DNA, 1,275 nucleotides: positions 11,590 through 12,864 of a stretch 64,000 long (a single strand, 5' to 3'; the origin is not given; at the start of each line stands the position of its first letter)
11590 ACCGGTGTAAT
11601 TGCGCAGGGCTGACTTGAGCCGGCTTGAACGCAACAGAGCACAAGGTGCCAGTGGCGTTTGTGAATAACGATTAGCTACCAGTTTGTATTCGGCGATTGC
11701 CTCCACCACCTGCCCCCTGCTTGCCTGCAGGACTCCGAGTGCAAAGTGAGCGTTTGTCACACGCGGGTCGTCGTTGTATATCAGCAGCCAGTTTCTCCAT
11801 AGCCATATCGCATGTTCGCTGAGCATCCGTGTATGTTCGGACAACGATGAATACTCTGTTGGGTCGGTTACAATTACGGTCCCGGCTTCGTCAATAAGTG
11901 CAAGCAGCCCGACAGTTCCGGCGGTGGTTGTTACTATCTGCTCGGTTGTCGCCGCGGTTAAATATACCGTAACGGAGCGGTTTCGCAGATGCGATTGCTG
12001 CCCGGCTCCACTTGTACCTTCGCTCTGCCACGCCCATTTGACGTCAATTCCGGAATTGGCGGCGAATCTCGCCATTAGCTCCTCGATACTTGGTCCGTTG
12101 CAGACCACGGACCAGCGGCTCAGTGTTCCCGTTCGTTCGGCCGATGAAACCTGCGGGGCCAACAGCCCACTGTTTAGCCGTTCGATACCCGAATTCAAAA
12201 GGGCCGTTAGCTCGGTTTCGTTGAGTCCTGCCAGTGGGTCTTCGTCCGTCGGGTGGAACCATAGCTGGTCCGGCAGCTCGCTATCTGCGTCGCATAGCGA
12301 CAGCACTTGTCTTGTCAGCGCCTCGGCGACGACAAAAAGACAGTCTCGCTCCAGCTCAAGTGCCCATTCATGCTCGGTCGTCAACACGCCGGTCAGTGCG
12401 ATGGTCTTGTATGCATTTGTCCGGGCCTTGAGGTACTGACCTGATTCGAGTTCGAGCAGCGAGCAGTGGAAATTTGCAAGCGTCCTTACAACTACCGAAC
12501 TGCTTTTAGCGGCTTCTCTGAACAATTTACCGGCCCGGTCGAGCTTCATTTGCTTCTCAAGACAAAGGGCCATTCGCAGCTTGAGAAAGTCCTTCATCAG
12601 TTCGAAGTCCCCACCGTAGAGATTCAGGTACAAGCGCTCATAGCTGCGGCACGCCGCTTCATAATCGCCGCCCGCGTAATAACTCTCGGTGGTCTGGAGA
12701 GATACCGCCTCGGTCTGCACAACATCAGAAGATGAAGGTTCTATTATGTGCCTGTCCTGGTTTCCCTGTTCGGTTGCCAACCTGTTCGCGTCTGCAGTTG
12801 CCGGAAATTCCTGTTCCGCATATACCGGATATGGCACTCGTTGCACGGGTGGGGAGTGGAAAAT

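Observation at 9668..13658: Sigma54-driven pair of large TPR envelope proteins heads the fliL-fliM-fliN-flhA unit; candidate motor scaffold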

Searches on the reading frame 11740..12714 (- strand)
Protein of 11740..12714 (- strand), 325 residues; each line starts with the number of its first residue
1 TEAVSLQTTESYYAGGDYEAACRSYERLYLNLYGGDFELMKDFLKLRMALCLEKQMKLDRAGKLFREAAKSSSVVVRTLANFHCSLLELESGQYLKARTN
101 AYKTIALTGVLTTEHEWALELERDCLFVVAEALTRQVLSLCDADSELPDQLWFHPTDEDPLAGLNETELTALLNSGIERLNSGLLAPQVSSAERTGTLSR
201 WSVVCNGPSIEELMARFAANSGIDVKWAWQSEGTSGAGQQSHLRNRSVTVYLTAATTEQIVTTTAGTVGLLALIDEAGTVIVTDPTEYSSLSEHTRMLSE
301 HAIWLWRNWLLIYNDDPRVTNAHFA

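Call 48: search_protein_representatives(alignment_id=A4)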
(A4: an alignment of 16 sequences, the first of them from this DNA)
Query: 16 sequences, 323 profile positions. Proteins with E-value up to 0.001 (for the whole library): 328; up to 1e-10: 304; up to 1e-30: 263. The best 150 are listed.
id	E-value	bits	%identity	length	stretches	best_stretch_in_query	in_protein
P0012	1.8e-146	503.8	-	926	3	1-323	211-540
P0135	1.9e-139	480.7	-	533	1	2-323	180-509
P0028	7.6e-139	478.7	-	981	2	1-323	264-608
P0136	8.5e-137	472.0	-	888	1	3-323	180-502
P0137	3.4e-134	463.5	-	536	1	1-323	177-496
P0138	1.7e-133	461.1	-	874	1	2-322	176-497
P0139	5.2e-133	459.6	-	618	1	2-323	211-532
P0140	8.0e-132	455.7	-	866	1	2-323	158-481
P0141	1.8e-129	447.9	-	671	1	2-323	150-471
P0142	3.1e-127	440.6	-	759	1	2-317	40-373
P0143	3.0e-123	427.5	-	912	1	3-323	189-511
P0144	1.3e-119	415.6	-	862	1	2-323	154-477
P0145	3.9e-118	410.7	-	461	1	41-323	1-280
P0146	1.3e-116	405.7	-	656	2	1-323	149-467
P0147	1.6e-116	405.4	-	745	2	8-239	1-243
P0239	2.8e-68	246.9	-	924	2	2-323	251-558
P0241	1.1e-67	244.9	-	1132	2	3-323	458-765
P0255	1.5e-64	234.6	-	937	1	3-323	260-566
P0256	2.1e-64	234.1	-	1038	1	4-323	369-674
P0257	2.8e-64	233.7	-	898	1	5-323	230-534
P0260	3.0e-63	230.3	-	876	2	2-323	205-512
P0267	4.5e-62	226.4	-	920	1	2-323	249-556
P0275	1.3e-59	218.3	-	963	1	3-323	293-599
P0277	1.8e-59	217.9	-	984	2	5-323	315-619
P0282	8.9e-59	215.6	-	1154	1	2-323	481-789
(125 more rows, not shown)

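Call 66: list_cluster_members(proteins=[P0241, P0256, P0282, P0275, P0277, P0255, P0267, P0239, P0257, P0260])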
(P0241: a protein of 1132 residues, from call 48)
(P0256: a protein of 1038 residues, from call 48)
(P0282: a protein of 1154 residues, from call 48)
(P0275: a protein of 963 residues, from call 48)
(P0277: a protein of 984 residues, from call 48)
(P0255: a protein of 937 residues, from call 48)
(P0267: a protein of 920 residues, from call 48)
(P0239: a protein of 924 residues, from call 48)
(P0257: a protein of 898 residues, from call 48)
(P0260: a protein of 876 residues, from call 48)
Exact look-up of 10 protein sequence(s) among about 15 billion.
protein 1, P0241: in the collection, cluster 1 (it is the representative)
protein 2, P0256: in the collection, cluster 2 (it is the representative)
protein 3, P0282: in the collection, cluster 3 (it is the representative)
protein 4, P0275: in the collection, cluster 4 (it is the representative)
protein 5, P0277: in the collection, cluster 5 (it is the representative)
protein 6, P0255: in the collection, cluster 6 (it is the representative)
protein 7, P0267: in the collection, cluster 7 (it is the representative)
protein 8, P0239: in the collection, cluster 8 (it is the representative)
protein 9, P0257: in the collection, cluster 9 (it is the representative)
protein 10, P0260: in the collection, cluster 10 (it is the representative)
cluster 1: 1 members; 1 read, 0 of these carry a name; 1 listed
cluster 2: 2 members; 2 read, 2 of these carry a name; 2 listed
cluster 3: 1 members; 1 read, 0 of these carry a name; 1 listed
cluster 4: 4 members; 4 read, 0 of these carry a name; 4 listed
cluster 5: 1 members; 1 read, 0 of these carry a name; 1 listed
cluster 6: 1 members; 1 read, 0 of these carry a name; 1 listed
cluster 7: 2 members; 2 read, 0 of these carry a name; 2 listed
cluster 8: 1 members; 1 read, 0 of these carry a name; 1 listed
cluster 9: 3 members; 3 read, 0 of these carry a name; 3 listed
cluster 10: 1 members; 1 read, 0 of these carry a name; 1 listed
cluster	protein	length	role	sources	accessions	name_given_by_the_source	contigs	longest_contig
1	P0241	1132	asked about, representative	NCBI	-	-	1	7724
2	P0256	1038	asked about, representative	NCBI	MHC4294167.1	MAG: hypothetical protein ACYSTL_01115 [Planctomycetota bacterium]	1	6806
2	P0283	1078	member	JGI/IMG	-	tetratricopeptide (TPR) repeat protein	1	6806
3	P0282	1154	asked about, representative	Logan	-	-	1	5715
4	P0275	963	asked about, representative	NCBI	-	-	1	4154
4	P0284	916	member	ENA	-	-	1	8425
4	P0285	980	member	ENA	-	-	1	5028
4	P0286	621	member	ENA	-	-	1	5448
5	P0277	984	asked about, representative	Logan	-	-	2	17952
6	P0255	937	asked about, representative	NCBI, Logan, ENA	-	-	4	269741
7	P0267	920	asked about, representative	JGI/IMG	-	-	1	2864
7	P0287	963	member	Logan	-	-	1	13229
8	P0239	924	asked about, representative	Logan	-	-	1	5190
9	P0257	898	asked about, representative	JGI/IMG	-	-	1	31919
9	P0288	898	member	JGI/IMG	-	-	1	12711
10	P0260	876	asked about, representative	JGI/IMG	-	-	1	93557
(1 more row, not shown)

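Call 67: find_homologous_proteins(query=A4, max_evalue=0.001)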
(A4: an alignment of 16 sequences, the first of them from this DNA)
Query A4 (16 sequences) (325 aa, profile of the alignment): 10 proteins with E <= 0.001 among 8000 candidates.
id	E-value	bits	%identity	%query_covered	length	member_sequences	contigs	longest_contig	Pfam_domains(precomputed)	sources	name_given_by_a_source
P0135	5.9e-139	481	47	100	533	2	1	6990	-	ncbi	ncbi:MAG: tetratricopeptide repeat protein, partial [Planctomycetota bacterium]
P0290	4.1e-128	445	38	100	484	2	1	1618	PF14559.13,PF00515.35,PF13424.13,PF13432.13,PF13428.13,PF13181.13,PF07719.24,PF13174.13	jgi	-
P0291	1.0e-124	434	44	100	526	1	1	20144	-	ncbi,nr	ncbi:MAG: hypothetical protein NTW55_01900, partial [Planctomycetota bacterium]|nr:hypothetical prot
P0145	1.2e-117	411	52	88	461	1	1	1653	PF13432.13,PF07719.24,PF13174.13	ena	-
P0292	1.9e-115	404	57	82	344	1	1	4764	-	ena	-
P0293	1.1e-104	368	60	71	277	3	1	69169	-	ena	-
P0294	9.5e-103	362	53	74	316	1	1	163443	-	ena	-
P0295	6.4e-99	349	54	74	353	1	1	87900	-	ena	-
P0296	4.5e-74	268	44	66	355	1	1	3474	-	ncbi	ncbi:MAG: hypothetical protein DRP65_11070, partial [Planctomycetota bacterium]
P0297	3.5e-21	94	53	23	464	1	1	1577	PF25063.1,PF09976.16,PF13525.13,PF25058.2,PF13176.13,PF13428.13,PF07721.21,PF14559.13,PF24575.2,PF13371.13,PF17874.8,PF12895.14,PF13424.13,PF21033.5,PF13432.13,PF13181.13,PF07719.24,PF13174.13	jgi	jgi:tetratricopeptide (TPR) repeat protein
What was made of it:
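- Tried and rejected: A third word-indexed search, using the family-specific profile to reach named cultured Planctomycetia, returned only 10 fragments (call 67).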

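Call 68: find_encoding_contigs(protein=P0255, flank=10000, max_places=2)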
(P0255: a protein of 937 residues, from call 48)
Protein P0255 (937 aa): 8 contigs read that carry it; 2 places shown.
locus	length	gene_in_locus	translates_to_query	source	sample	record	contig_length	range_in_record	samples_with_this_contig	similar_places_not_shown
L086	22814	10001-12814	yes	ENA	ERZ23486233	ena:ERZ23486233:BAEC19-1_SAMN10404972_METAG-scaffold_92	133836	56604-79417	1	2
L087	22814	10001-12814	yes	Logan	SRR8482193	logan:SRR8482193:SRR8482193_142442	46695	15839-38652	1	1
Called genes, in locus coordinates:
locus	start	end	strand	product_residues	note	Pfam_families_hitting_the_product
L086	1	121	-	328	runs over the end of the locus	PF08666:SAF, PF13144:ChapFlgA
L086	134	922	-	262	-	PF00460:Flg_bb_rod, PF22692:LlgE_F_G_D1, PF06429:Flg_bbr_C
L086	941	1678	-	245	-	PF00460:Flg_bb_rod (weak), PF22692:LlgE_F_G_D1, PF06429:Flg_bbr_C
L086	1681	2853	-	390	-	PF07238:PilZ (faint)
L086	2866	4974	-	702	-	PF00460:Flg_bb_rod (weak), PF07559:FlgE_D2, PF06429:Flg_bbr_C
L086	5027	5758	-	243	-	PF03963:FlgD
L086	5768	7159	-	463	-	PF02120:Flg_hook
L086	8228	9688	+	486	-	PF00072:Response_reg (faint), PF00158:Sigma54_activat, PF14532:Sigma54_activ_2, PF07728:AAA_5 (weak), PF25601:AAA_lid_14, PF02954:HTH_8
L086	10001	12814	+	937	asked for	PF09976:TPR_21 (faint), PF13432:TPR_16 (faint), PF14559:TPR_19 (faint), PF13174:TPR_6 (faint), PF13176:TPR_7 (faint), PF25058:ARM_TT21 (faint), PF25063:ARM_TT21_C (faint)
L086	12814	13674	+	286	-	-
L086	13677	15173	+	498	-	PF00072:Response_reg, PF00158:Sigma54_activat, PF14532:Sigma54_activ_2, PF07728:AAA_5, PF25601:AAA_lid_14, PF02954:HTH_8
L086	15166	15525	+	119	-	PF00460:Flg_bb_rod (weak)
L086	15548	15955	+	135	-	PF00460:Flg_bb_rod, PF06429:Flg_bbr_C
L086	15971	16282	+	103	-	PF02049:FliE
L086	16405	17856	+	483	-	PF01514:YscJ_FliF, PF08345:YscJ_FliF_C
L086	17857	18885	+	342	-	PF14842:FliG_N, PF14841:FliG_M, PF01706:FliG_C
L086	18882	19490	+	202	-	PF02108:FliH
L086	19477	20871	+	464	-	PF00006:ATP-synt_ab, PF18269:T3SS_ATPase_C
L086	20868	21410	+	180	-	PF02050:FliJ (weak)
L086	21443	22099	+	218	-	-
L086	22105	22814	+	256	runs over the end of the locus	PF01618:MotA_ExbB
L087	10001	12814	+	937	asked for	PF09976:TPR_21 (faint), PF13432:TPR_16 (faint), PF14559:TPR_19 (faint), PF13174:TPR_6 (faint), PF13176:TPR_7 (faint), PF25058:ARM_TT21 (faint), PF25063:ARM_TT21_C (faint)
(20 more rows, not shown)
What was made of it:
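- The pair stays sandwiched between two sigma54 activators even where the downstream structural genes differ (call 68). In the distant locus L086, EBP2 is followed by flgB-C-fliE-F-G-H-I-J instead of fliL-M-N-flhA, yet the pair remains linked to both activators (call 68).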

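Call 77: search_protein_families(library=ncbifam, proteins=[L086:21443-22099:+], max_evalue=5)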
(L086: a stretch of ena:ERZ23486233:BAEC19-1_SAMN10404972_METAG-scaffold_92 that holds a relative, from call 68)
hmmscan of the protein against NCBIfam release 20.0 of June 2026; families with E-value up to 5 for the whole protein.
L086:21443-22099:+ (218 aa): 4 families
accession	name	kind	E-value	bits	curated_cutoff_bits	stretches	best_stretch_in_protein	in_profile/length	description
TIGR02168.1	SMC_prok_B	equivalog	0.0051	14.6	567.35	1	42-177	654-788/1181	chromosome segregation protein SMC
NF043058.1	T4SS_LegC2C7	subfamily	0.0076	15.2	350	1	70-157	180-267/348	LegC2/C7 family Dot/Icm T4SS effector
NF045780.1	TrlF_fam_ATP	equivalog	0.18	10.4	350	1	67-155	623-714/944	TrlF family AAA-like ATPase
TIGR01069.2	mutS2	equivalog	0.27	9.5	400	1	67-184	515-652/790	endonuclease MutS2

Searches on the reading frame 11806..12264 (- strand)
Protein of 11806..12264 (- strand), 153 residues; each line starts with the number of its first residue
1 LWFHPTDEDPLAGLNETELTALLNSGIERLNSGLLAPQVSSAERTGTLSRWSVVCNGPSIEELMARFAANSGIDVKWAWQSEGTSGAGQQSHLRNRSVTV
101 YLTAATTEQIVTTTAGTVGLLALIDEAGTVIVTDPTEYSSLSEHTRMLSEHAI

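Call 33: search_protein_families(library=pfam, proteins=[window:11806-12264:-], max_evalue=10)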
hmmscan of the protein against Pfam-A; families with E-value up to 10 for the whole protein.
seq(153 aa): 1 family
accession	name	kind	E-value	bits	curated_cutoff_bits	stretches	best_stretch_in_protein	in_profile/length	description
PF10671.14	TcpQ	-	0.022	15.3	27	1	50-79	2-30/80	Toxin co-regulated pilus biosynthesis protein Q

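Call 37: search_solved_structures(query=A3, max_evalue=10, show_alignments=3)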
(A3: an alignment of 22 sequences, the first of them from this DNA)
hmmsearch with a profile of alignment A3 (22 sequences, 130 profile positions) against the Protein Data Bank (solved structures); distinct sequences matched with E-value up to 10: 0.
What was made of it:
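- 11860..12219 (-): Middle alpha/beta domain (aa 441-560), tentatively like a secretin N0/STN domain. No PDB sequence hit (call 37).
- Tried and rejected: The profile of the middle domain gave no PDB hit at all (call 37).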

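Call 42: predict_structure(alignment_id=A3)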
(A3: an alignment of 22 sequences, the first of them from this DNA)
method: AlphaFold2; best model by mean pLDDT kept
length: 131 residues; sequences in the alignment: 22
mean_pLDDT: 50.7   pTM: 0.28
mean pLDDT of the five models: 50.7, 47.1, 46.1, 44.0, 42.7
residues with pLDDT >= 90: 1; 70-90: 12; 50-70: 50; < 50: 68
segments of 3 or more residues with pLDDT < 50: 21-29, 33-35, 38-41, 64-95, 106-109, 127-131
pLDDT, mean of each block of 10 residues (from residue 1): 79 65 46 50 51 57 47 39 34 46 48 52 47 33
secondary structure, 60 per line:
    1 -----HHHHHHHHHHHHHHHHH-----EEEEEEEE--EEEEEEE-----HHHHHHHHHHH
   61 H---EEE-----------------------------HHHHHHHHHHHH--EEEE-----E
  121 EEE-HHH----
elements in order: H6-22 E28-35 E38-44 H50-61 E65-67 H97-108 E111-114 E120-123

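Call 46: fold_search(model_id=the predicted structure, library=pdb)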
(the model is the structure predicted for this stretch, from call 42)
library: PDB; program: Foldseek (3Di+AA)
matches with E <= 10: 162; with E <= 0.001: 0
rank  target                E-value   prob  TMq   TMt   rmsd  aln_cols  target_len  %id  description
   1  4jtm_A                3.2e-01  0.51  0.33  0.48  10.2       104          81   10  Structure of the N0 domain of the type II secretin from enterotoxigenic Escherichia coli (released 2013-07-03)
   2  7ah9_5D               7.4e-01  0.57  0.40  0.13   4.8        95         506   13  Substrate-engaged type 3 secretion system needle complex from Salmonella enterica typhimurium - SpaR state 1 (released 2021-03-17)
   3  4ar0_MODEL_1_A        1.0e+00  0.33  0.41  0.41  11.5       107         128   13  N0 domain of Neisseria meningitidis Pilus assembly protein PilQ (released 2012-10-17)
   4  3ezj_G                1.1e+00  0.25  0.33  0.23   7.7       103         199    9  Crystal structure of the N-terminal domain of the secretin GspD from ETEC determined with the assistance of a nanobody (released 2009-02-17)
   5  4m0n                  1.1e+00  0.28  0.39  0.26  10.2       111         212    7  Crystal structure of a putative anti-sigma factor (BDI_1681) from Parabacteroides distasonis ATCC 8503 at 1.65 A resolut (released 2013-10-16)
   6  1zzv_MODEL_1_A        1.2e+00  0.33  0.39  0.57   5.7        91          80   13  Solution NMR Structure of the Periplasmic Signaling Domain of the Outer Membrane Iron Transporter FecA from Es (released 2006-09-26)
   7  3ezj_C                1.5e+00  0.20  0.32  0.23   7.7       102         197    9  Crystal structure of the N-terminal domain of the secretin GspD from ETEC determined with the assistance of a nanobody (released 2009-02-17)
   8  8hf0_C                1.8e+00  0.13  0.17  0.18   9.6        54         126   13  DmDcr-2/R2D2/LoqsPD with 50bp-dsRNA in Dimer state (released 2023-09-06)
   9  6i97_B                1.9e+00  0.21  0.30  0.06   7.0        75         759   19  Structure of the ferrioxamine B transporter FoxA from Pseudomonas aeruginosa in complex with ferrioxamine B and a C-te (released 2019-08-28)
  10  4k4i_E                2.3e+00  0.08  0.14  0.07  13.4        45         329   24  Ternary crystal structures of a human DNA POLYMERASE LAMBDA IN COMPLEX WITH DNA AND (-)FTC-TP. (released 2014-07-16)
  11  7m0d_B                2.3e+00  0.08  0.14  0.06  13.3        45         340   24  Pre-catalytic quaternary complex of DNA Polymerase Lambda with bound complementary DSB substrate and incoming dUMPNPP (released 2022-03-16)
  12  6hcg_A                2.4e+00  0.21  0.36  0.10   6.4        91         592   14  Klebsiella pneumoniae type II secretion system outer membrane complex. PulD, PulS and PulC HR domain. (released 2019-11-27)
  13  6yw5_33               2.8e+00  0.08  0.16  0.13   7.1        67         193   15  The structure of the small subunit of the mitoribosome from Neurospora crassa (released 2020-11-11)
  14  7m08_A                2.8e+00  0.04  0.12  0.06  12.7        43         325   26  Post-catalytic nicked complex of DNA Polymerase Lambda with bound 1-nt gapped SSB substrate and incoming dUMPNPP (released 2022-03-16)
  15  3ezj_A                3.0e+00  0.14  0.33  0.24   5.0        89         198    9  Crystal structure of the N-terminal domain of the secretin GspD from ETEC determined with the assistance of a nanobody (released 2009-02-17)
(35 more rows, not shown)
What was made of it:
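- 11860..12219 (-): The Foldseek top hits are GspD, PilQ and InvG N0 domains and the FecA signalling domain, but with E 0.3-2 (call 46).
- On Secretin N0 / STN domain (middle domain of TPRbig): The Foldseek top hits are N0/STN domains, but with E 0.3-2 on a model with pLDDT 51 (calls 42, 46).
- N0/STN-like domains are docking modules in secretion systems (call 46).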

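Call 54: search_protein_families(library=pfam, alignment_id=A3, max_evalue=5)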
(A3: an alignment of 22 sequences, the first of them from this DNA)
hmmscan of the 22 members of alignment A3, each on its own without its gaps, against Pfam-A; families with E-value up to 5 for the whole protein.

A. member 1, seq(131 aa): 1 family
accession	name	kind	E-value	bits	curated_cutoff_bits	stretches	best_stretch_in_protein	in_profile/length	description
PF10671.14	TcpQ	-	0.016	15.7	27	1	40-69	2-30/80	Toxin co-regulated pilus biosynthesis protein Q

B. families by the number of members that match (of 22 scanned): 11 families
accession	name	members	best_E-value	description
PF10671.14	TcpQ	14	0.0008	Toxin co-regulated pilus biosynthesis protein Q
PF23931.1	Terminase_6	1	0.019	Terminase small subunit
PF03958.22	Secretin_N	1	0.077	Bacterial type II/III secretion system short domain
PF20148.4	DUF6531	1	0.085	Domain of unknown function (DUF6531)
PF03886.18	ABC_trans_aux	1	0.09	ABC-type transport auxiliary lipoprotein component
PF17164.10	DUF5122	1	0.11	Domain of unknown function (DUF5122) beta-propeller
PF16816.10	DotD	1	0.13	DotD protein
PF09952.14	AbiEi_2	1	0.19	Transcriptional regulator, AbiEi antitoxin, Type IV TA system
PF15702.11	HPS6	1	0.19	Hermansky-Pudlak syndrome 6 protein N-terminal domain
PF25658.1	FV_peptidase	1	0.21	Putative filamentous viruses peptidase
PF23044.1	SH3-C_UBE2O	1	0.22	UBE2O, ubiquitin binding SH3-C domain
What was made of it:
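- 11860..12219 (-): Sub-threshold Pfam TcpQ hits in 14 of 22 family members, best E 8e-4 (call 54).
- On Secretin N0 / STN domain (middle domain of TPRbig): TcpQ hits in 14 of 22 members, all below the gathering score (best E 8e-4; call 54).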

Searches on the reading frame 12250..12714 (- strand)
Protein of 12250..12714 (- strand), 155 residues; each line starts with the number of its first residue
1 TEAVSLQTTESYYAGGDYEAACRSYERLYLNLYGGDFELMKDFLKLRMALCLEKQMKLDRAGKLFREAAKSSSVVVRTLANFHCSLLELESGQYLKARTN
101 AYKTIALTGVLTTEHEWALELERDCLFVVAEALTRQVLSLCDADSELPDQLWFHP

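Call 33: search_protein_families(library=pfam, proteins=[window:12250-12714:-], max_evalue=10)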
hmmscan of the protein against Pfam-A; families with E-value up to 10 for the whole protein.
seq(155 aa): 9 families
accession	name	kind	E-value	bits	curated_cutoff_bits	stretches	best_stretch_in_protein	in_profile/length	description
PF13174.12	TPR_6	-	0.00038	21.3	26.3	2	6-28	4-26/33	Tetratricopeptide repeat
PF04184.18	ST7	-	0.041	12.8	24.3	1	43-88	254-297/533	ST7 protein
PF13424.12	TPR_12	-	0.074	13.7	30.1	0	47-70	8-31/77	Tetratricopeptide repeat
PF13176.12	TPR_7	-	0.12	13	27.9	1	11-29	8-26/36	Tetratricopeptide repeat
PF13432.12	TPR_16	-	0.27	12.2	32.7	1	11-71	6-60/65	Tetratricopeptide repeat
PF05544.16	Pro_racemase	-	0.28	10.7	27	1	2-75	130-204/325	Proline racemase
PF07719.23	TPR_2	-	0.41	11.4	27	1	11-28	10-27/34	Tetratricopeptide repeat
PF13428.12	TPR_14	-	0.42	11.9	23.5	1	7-40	6-38/44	Tetratricopeptide repeat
PF00515.34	TPR_1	-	1.5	9.2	27.8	1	47-68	6-27/34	Tetratricopeptide repeat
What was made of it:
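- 12295..12699 (-): N-terminal periplasmic helical-repeat domain (aa 281-415, 7 helices). Only a weak TPR_6 match (call 33).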
